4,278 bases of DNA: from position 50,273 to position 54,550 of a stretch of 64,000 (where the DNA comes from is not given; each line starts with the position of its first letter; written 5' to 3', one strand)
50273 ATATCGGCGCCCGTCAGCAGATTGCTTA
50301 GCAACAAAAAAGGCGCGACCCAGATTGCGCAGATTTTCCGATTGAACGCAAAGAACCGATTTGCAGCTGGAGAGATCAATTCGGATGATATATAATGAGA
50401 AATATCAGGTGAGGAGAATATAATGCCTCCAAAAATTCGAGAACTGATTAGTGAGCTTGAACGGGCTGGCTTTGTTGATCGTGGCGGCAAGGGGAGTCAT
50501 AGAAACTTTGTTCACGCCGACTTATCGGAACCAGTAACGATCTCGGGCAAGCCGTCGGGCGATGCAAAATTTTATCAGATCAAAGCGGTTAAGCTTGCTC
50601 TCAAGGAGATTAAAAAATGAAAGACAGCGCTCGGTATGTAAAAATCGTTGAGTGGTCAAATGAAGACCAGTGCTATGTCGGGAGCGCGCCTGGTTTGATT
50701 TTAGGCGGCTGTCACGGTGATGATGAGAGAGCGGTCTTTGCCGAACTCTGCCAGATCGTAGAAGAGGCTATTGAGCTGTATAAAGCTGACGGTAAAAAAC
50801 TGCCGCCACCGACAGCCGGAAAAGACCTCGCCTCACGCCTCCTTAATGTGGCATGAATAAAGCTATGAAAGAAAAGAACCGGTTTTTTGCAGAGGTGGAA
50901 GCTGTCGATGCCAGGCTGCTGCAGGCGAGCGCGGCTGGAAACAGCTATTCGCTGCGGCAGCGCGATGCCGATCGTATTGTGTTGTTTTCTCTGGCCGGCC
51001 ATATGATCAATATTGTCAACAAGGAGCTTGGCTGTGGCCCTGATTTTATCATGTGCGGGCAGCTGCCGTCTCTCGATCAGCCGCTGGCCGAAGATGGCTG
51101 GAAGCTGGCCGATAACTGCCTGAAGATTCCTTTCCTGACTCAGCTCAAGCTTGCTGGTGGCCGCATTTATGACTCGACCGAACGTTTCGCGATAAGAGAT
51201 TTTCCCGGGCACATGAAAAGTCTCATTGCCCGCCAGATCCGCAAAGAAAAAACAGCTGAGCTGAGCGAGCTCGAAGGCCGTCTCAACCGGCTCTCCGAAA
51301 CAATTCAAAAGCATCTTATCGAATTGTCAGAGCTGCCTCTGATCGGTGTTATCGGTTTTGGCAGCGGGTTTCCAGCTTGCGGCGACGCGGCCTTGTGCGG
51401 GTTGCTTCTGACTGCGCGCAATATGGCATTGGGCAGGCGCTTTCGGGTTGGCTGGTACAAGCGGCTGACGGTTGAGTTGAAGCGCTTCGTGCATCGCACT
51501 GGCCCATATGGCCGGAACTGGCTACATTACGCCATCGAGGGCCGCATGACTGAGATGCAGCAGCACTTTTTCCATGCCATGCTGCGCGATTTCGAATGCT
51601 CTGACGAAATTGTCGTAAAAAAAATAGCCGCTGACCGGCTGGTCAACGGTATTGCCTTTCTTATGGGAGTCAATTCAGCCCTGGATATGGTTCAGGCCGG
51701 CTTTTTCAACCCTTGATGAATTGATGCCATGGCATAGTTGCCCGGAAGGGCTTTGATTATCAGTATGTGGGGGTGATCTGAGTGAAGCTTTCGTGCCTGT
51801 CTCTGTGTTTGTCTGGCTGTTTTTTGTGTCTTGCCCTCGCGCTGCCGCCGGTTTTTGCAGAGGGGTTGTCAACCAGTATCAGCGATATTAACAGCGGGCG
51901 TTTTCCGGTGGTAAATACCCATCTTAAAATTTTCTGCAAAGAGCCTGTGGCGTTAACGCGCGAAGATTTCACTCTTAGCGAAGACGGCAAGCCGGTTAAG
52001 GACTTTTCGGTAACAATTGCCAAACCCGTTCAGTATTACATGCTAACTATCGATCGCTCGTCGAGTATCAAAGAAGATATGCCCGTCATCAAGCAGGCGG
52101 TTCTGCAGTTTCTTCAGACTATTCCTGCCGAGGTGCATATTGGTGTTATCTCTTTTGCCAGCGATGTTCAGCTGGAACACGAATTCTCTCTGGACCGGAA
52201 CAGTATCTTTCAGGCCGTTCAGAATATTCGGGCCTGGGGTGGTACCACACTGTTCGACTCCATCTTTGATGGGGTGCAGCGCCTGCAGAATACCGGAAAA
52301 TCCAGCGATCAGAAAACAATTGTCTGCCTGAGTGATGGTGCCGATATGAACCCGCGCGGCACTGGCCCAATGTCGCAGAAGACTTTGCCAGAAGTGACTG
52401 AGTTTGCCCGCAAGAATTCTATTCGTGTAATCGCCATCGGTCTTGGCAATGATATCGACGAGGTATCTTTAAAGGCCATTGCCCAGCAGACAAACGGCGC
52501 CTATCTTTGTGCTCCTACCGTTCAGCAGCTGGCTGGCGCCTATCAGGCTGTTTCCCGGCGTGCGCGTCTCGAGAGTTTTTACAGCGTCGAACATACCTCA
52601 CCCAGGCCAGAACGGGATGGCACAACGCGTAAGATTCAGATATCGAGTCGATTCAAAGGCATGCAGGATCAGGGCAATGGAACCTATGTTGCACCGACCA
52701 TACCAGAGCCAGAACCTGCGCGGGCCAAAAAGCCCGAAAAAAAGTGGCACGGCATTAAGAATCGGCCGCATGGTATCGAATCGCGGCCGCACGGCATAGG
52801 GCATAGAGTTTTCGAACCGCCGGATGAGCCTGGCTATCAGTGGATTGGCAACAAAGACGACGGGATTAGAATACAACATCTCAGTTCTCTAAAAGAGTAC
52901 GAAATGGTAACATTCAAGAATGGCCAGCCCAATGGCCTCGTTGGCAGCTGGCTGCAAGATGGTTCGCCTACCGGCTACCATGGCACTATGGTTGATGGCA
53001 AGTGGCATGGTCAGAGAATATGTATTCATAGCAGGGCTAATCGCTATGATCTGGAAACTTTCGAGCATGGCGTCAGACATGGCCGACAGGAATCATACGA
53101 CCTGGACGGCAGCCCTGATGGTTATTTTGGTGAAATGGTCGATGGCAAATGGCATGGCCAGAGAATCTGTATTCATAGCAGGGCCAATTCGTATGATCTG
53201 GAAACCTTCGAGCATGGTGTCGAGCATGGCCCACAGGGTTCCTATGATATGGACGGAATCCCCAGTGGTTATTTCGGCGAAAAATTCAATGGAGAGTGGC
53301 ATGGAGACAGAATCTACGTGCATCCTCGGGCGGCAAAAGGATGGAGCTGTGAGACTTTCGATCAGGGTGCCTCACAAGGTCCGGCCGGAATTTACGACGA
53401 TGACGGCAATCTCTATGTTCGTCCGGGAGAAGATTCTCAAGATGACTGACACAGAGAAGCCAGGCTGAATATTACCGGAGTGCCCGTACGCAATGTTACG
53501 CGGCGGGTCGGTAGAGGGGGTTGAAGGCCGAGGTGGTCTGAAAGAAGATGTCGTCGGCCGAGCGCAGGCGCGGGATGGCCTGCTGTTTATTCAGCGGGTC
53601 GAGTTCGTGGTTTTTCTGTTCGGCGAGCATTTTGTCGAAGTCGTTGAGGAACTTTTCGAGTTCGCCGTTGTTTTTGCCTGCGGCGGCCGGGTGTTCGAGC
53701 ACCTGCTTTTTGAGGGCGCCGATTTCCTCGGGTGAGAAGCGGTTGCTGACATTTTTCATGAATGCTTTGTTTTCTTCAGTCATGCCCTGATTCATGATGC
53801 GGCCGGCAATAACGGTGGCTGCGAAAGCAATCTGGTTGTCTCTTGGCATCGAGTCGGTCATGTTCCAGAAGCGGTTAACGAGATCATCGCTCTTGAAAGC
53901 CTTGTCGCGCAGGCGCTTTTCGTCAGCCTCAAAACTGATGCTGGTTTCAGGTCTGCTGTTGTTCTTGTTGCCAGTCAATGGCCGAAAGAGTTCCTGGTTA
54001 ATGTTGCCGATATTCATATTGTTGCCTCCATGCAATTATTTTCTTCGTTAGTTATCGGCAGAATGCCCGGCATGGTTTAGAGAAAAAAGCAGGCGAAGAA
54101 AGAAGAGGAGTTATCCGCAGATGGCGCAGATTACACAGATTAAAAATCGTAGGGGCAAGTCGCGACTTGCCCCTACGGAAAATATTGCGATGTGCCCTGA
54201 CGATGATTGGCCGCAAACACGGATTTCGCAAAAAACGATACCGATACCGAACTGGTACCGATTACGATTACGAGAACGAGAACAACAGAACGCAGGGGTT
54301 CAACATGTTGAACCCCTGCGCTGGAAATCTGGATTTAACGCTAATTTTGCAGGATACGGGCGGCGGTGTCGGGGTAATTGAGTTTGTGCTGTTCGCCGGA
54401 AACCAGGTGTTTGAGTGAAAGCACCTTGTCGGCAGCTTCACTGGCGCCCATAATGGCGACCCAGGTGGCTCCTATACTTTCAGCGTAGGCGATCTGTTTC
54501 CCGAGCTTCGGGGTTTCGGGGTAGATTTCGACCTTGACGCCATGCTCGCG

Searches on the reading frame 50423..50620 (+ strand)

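Call 84: search_protein_families(library=pfam, proteins=[window:50423-50620:+], max_evalue=0.0001)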
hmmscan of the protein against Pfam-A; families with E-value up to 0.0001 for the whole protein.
window:50423-50620:+ (65 aa): 1 family
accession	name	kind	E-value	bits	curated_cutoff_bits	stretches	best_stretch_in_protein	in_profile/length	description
PF07927.17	HicA_toxin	-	2.9e-10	40.5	27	1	6-61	2-54/58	HicA toxin of bacterial toxin-antitoxin,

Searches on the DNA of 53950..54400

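Call 80: search_rna_families(source=window, start=53950, end=54400, threshold=evalue, max_evalue=1)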
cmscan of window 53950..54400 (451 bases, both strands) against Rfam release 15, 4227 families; matches with E-value up to 1: 1.
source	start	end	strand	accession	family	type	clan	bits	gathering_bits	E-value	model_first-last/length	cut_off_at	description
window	54146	54177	+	RF02634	EF3314_EF3315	Gene; sRNA;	-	16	100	0.26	39-70/141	no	Enterococcus sRNA EF3314_EF3315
